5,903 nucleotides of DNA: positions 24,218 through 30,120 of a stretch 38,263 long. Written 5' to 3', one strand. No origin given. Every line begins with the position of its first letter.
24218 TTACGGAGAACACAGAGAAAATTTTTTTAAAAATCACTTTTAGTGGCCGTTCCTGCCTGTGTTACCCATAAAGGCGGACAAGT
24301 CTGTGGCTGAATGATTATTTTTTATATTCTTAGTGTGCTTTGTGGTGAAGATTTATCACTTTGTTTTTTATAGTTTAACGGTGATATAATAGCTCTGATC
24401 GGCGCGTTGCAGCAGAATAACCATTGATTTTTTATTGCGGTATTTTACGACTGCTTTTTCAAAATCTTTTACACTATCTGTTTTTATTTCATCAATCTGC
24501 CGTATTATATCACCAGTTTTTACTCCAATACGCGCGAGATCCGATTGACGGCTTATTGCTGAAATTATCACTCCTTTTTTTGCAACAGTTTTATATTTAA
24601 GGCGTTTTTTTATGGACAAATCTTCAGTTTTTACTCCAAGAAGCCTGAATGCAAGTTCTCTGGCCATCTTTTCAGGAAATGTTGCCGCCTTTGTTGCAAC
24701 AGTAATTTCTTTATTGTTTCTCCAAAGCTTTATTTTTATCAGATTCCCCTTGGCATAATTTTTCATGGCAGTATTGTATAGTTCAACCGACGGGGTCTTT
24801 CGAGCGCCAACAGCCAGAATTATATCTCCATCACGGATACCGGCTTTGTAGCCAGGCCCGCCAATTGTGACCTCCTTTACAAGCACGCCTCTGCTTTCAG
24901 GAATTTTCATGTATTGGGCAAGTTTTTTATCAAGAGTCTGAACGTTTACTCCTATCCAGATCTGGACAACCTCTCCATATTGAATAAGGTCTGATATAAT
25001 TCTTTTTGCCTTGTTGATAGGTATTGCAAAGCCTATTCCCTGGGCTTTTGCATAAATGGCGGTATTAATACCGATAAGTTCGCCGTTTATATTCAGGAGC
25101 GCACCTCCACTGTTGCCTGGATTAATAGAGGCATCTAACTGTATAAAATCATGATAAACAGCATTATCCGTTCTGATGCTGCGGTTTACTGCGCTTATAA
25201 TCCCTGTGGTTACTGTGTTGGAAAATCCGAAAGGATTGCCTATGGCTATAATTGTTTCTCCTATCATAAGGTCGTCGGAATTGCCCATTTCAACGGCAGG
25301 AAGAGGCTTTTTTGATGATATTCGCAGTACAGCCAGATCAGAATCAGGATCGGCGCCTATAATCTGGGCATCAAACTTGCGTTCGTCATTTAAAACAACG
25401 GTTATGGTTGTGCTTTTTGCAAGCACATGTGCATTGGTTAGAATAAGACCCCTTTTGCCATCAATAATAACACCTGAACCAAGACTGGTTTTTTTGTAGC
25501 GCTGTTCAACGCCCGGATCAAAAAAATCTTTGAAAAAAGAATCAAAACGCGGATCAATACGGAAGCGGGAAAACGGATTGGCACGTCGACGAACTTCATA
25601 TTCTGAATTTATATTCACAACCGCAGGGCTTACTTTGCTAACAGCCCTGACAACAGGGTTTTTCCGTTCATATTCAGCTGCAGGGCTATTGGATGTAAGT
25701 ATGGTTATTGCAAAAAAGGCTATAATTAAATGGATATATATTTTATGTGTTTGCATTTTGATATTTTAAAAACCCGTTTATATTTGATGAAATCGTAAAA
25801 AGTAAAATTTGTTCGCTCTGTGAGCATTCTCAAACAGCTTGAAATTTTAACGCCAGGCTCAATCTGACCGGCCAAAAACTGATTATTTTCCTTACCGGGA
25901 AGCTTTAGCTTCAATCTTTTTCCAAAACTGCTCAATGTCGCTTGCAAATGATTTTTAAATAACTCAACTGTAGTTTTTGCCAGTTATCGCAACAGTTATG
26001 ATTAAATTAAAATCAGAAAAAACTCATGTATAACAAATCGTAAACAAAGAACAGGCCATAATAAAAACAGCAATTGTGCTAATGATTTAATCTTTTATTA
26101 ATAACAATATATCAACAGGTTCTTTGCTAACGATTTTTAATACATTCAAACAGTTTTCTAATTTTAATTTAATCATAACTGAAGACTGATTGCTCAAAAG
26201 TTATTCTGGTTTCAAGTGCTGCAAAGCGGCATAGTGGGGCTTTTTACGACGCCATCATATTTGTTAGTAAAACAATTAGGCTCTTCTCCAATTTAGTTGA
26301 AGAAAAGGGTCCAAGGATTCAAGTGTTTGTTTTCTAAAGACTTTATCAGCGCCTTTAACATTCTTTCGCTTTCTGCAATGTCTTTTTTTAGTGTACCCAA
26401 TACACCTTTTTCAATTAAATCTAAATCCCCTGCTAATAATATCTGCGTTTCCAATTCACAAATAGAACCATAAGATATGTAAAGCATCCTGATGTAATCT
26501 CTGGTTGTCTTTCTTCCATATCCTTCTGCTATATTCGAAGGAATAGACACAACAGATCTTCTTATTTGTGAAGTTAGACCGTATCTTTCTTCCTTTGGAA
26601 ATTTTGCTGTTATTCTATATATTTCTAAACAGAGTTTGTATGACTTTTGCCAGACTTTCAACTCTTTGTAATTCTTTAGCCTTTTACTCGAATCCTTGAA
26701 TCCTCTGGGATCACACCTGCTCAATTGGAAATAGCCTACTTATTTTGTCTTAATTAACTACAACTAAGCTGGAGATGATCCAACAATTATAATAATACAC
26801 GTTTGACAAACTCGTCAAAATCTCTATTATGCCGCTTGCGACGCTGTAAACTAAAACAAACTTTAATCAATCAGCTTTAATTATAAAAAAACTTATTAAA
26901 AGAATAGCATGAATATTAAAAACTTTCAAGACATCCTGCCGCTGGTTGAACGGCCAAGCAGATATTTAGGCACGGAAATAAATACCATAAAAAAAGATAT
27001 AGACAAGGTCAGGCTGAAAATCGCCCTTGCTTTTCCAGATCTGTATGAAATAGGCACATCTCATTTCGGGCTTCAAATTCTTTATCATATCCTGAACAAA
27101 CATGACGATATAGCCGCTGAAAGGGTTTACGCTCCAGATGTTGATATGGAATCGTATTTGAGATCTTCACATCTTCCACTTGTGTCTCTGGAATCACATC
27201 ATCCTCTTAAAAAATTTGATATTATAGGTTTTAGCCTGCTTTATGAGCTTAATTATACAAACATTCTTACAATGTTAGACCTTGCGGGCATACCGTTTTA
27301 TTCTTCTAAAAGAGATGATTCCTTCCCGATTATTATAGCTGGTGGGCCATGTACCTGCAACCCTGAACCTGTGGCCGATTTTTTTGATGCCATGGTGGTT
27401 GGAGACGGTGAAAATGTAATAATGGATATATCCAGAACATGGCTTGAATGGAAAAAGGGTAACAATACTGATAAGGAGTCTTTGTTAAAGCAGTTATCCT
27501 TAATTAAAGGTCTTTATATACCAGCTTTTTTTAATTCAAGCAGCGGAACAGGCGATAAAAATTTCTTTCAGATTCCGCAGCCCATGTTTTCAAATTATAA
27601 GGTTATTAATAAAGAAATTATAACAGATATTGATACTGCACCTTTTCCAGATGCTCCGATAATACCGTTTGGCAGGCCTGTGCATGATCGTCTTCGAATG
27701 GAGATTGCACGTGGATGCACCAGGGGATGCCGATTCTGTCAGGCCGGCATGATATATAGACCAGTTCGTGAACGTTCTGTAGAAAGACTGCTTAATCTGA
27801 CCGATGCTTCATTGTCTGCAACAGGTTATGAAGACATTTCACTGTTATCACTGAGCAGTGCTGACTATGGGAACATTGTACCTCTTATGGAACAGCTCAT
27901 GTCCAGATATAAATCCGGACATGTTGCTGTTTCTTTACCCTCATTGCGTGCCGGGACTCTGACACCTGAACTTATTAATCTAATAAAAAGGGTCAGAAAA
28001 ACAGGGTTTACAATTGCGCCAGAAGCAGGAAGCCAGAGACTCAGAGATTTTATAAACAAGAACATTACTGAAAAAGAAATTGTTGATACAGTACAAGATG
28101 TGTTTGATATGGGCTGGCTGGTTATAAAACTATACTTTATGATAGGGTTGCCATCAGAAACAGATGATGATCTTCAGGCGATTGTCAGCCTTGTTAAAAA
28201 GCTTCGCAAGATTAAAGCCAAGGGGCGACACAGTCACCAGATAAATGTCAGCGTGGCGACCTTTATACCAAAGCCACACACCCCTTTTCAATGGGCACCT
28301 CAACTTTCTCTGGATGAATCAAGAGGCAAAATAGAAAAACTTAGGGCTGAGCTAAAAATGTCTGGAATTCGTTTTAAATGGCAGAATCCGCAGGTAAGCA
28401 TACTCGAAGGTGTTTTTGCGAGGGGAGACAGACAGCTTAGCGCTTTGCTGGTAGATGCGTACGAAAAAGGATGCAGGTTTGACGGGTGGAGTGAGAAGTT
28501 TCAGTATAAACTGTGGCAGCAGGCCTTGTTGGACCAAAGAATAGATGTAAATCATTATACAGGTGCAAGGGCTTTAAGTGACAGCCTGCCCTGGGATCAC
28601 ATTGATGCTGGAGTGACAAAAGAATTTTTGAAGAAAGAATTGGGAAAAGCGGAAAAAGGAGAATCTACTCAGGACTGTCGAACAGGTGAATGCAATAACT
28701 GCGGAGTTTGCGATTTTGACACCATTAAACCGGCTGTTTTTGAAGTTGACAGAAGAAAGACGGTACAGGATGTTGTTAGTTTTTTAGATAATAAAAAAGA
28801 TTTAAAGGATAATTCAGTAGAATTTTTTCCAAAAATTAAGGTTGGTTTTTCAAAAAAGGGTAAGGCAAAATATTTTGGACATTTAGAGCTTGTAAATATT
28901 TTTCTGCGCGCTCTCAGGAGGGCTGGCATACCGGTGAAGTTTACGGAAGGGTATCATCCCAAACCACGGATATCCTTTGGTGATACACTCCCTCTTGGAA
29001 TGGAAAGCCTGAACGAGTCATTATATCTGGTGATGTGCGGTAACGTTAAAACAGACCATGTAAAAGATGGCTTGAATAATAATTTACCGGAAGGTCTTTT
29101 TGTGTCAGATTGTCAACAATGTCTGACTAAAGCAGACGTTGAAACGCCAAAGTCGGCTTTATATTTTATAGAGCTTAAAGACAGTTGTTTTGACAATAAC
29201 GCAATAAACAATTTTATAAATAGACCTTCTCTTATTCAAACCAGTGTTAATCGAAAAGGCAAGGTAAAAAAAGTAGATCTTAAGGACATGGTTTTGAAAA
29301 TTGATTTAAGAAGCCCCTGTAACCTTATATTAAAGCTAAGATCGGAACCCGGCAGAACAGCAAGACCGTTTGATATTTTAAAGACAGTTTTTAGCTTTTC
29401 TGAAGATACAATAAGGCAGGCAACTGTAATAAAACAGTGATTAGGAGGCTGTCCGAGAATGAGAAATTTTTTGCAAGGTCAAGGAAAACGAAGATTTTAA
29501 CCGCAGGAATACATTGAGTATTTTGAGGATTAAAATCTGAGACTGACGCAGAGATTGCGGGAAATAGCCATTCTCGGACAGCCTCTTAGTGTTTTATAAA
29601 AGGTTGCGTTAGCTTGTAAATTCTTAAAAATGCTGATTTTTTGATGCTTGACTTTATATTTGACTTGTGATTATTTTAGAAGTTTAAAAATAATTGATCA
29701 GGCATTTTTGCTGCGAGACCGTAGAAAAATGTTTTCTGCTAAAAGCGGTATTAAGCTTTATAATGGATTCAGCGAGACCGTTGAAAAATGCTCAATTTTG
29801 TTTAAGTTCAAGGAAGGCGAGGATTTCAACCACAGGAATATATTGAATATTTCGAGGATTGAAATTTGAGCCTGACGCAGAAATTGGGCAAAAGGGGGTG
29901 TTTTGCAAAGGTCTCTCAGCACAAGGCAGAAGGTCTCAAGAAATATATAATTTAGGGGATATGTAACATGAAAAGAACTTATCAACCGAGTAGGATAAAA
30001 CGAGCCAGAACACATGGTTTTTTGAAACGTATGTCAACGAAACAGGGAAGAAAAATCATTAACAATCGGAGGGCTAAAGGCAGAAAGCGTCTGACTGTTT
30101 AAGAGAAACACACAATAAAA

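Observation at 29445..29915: Repeat family A: conserved core with covarying closing and inner helices, five copies in 38 kb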

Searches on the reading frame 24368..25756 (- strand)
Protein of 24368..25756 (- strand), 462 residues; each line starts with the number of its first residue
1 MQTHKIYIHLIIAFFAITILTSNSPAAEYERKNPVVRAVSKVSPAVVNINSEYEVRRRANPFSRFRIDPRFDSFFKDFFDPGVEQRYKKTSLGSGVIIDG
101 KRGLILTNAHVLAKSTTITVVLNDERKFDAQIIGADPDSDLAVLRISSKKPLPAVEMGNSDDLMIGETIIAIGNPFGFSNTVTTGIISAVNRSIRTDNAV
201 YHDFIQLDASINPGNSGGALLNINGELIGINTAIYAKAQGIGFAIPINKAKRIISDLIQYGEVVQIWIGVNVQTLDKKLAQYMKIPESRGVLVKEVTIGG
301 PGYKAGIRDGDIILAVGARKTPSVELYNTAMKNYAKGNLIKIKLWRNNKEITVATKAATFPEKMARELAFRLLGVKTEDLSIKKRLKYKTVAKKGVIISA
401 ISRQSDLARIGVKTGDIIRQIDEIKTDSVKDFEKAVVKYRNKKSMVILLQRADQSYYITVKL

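Call 38: search_protein_families(library=pfam, proteins=[window:24368-25756:-])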
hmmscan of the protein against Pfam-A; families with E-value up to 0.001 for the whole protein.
window:24368-25756:- (462 aa): 7 families
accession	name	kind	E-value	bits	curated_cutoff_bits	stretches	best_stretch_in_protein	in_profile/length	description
PF13365.12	Trypsin_2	-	4.7e-35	121.9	27.6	1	93-230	1-144/144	Trypsin-like peptidase domain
PF00089.32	Trypsin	-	9.1e-21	75.1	20.6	1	91-254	25-220/220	Trypsin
PF13180.12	PDZ_2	-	1.1e-14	54.9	27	2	268-356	3-79/80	PDZ domain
PF17820.7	PDZ_6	-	1.1e-10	41.5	27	1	293-317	2-26/54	PDZ domain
PF00595.29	PDZ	-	2.2e-10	41.2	23.2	1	265-337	9-73/81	PDZ domain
PF12812.13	PDZ_1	-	7.5e-05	23.1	28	0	374-438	12-74/78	PDZ-like domain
PF14685.13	PDZ_Tricorn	-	8.8e-05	22.9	25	0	403-449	29-77/88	Tricorn protease PDZ domain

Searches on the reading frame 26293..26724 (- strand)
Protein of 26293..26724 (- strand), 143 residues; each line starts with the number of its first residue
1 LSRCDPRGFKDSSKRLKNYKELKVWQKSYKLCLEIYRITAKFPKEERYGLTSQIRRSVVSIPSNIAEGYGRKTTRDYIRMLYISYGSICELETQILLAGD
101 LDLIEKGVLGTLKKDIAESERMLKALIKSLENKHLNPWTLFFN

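Call 38: search_protein_families(library=pfam, proteins=[window:26293-26724:-])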
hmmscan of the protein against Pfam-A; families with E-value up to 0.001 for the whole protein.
window:26293-26724:- (143 aa): 2 families
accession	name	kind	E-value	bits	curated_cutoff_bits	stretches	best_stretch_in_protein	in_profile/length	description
PF05635.17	23S_rRNA_IVP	-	1.2e-38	132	33.8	1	20-124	1-105/106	23S rRNA-intervening sequence protein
PF22296.2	bAvd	-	7.7e-06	26.8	40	1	25-129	4-106/107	bAvd-like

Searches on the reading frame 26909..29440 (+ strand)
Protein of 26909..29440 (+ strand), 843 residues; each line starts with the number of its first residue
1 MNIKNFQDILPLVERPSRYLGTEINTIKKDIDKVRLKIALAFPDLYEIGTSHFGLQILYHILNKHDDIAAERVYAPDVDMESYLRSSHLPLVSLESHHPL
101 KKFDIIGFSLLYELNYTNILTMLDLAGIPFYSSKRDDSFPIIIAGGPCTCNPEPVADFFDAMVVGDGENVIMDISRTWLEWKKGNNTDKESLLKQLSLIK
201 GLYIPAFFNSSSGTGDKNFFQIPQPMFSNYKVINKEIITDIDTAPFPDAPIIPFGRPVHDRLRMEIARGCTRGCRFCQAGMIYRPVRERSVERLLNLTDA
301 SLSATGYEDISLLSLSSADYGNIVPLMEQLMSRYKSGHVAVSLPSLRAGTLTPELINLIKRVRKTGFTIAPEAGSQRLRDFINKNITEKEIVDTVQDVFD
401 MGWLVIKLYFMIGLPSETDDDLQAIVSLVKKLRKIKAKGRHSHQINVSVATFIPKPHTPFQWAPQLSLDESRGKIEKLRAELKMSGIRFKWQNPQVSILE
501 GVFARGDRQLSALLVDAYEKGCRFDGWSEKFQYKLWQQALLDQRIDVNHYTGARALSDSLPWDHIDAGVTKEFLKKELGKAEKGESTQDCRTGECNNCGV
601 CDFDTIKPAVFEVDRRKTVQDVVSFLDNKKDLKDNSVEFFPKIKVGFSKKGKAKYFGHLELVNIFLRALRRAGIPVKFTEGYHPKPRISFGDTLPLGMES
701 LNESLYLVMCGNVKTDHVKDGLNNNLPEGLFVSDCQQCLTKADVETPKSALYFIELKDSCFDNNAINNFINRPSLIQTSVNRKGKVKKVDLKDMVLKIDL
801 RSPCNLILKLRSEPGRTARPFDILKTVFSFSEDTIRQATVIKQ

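Call 30: search_protein_families(library=pfam, proteins=[window:26909-29440:+])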
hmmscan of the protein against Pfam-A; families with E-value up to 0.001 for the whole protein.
window:26909-29440:+ (843 aa): 4 families
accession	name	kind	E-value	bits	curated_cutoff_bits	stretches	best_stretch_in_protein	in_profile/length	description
PF19864.5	Radical_SAM_N2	-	1.7e-61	206.6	29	1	54-205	1-151/151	Radical SAM proteins, N-terminal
PF10105.14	DUF2344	-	2e-38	132.5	23.8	1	642-812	1-168/176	Uncharacterized protein conserved in bacteria (DUF2344)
PF04055.27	Radical_SAM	-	4.9e-20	72.8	29.5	1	264-428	1-165/166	Radical SAM superfamily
PF02310.24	B12-binding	-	0.00032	21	32.1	0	102-173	51-119/121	B12 binding domain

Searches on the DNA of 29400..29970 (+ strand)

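Call 33: search_rna_families(source=window, start=29400, end=29970, threshold=evalue, max_evalue=10)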
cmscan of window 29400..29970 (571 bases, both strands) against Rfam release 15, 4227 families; matches with E-value up to 10: 3.
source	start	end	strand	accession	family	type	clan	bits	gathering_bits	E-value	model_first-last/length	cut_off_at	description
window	29670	29851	+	RF01266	snR45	Gene; snRNA; snoRNA; CD-box;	-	20.8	80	5.8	1-180/180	no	Small nucleolar RNA snR45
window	29522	29638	+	RF01515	Afu_514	Gene; snRNA; snoRNA; CD-box;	-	18.2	39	0.48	1-106/106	no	A. fumigatus snoRNA Afu_514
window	29644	29706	+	RF04008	mir-4880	Gene; miRNA;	-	14.4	100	7.7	1-75/75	no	mir-4880 microRNA precursor family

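Call 44: search_dna_similar(query=window:29774-29915:+, collection=plasmids, mode=distant, max_evalue=0.01)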
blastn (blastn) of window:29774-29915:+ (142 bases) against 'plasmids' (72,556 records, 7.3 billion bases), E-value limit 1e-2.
No match.
